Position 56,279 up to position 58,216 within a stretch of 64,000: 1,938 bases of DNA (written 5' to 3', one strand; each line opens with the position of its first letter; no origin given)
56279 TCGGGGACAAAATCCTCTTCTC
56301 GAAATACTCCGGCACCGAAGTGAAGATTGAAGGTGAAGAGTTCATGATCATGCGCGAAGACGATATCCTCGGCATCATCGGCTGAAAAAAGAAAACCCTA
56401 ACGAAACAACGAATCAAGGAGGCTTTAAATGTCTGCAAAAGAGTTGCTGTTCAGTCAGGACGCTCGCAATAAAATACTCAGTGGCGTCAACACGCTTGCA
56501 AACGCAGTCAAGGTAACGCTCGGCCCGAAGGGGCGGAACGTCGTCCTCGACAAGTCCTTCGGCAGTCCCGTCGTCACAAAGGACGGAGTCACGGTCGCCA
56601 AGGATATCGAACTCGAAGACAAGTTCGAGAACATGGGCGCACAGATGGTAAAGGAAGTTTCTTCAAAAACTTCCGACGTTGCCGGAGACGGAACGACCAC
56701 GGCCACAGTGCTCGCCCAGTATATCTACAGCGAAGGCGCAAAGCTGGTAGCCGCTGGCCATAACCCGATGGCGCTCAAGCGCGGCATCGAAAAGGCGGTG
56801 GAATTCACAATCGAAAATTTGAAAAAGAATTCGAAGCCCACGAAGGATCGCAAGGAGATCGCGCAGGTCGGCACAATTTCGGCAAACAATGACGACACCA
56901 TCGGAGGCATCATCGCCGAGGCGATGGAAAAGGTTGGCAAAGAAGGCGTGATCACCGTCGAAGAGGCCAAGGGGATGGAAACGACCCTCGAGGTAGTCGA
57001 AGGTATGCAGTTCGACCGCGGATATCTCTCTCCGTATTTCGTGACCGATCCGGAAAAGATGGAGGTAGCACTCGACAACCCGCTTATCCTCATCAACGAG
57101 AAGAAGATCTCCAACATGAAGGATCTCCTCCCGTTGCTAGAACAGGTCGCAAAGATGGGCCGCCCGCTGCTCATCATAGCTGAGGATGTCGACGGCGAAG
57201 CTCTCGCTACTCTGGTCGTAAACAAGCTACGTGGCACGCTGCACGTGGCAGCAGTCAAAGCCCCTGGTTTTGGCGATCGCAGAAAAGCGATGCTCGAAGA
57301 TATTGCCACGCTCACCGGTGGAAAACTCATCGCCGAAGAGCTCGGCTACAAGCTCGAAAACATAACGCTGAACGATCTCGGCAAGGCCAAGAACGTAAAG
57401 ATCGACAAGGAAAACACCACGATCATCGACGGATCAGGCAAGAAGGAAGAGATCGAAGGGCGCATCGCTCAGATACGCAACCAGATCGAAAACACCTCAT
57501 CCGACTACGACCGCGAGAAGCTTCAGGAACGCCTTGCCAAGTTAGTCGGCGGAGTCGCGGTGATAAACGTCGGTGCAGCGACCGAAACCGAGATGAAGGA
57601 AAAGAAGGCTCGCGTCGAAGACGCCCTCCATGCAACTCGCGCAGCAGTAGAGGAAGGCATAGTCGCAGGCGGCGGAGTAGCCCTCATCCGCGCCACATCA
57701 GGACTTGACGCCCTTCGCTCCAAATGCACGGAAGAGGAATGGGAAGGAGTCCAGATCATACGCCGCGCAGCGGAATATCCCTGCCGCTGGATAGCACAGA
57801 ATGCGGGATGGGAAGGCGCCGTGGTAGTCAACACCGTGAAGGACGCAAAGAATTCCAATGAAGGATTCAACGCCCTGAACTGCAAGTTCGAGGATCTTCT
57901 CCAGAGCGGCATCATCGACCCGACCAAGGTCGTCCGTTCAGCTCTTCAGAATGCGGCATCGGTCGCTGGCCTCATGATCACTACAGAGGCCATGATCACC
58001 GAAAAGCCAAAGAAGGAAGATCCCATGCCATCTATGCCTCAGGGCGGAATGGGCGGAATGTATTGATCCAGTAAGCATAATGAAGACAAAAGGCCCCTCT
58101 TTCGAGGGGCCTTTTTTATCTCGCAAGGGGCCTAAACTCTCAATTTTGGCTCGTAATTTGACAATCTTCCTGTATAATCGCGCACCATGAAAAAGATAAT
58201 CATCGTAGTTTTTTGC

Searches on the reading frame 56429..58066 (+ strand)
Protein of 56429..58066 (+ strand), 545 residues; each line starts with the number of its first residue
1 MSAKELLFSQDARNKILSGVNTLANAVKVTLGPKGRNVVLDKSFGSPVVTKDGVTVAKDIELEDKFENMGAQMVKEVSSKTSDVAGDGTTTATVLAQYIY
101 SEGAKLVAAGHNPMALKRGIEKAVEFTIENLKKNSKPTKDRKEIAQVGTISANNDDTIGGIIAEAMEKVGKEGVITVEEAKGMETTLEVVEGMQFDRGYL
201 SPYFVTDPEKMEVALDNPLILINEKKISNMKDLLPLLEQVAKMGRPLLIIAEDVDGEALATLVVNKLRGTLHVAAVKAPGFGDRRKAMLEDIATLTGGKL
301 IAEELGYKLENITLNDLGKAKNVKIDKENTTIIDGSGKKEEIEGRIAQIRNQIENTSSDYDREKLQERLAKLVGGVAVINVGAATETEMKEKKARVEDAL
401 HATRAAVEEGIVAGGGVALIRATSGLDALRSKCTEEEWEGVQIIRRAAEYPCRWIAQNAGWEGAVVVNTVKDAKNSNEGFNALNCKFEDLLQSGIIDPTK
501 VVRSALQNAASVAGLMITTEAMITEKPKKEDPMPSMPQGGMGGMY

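Call 77: search_protein_families(library=pfam, proteins=[window:56429-58066:+], max_evalue=0.001)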
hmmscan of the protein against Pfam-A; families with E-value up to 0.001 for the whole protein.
window:56429-58066:+ (545 aa): 1 family
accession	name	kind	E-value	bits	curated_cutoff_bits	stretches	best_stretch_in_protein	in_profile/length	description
PF00118.29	Cpn60_TCP1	-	3.9e-78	263.8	34.3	1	23-526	1-489/490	TCP-1/cpn60 chaperonin family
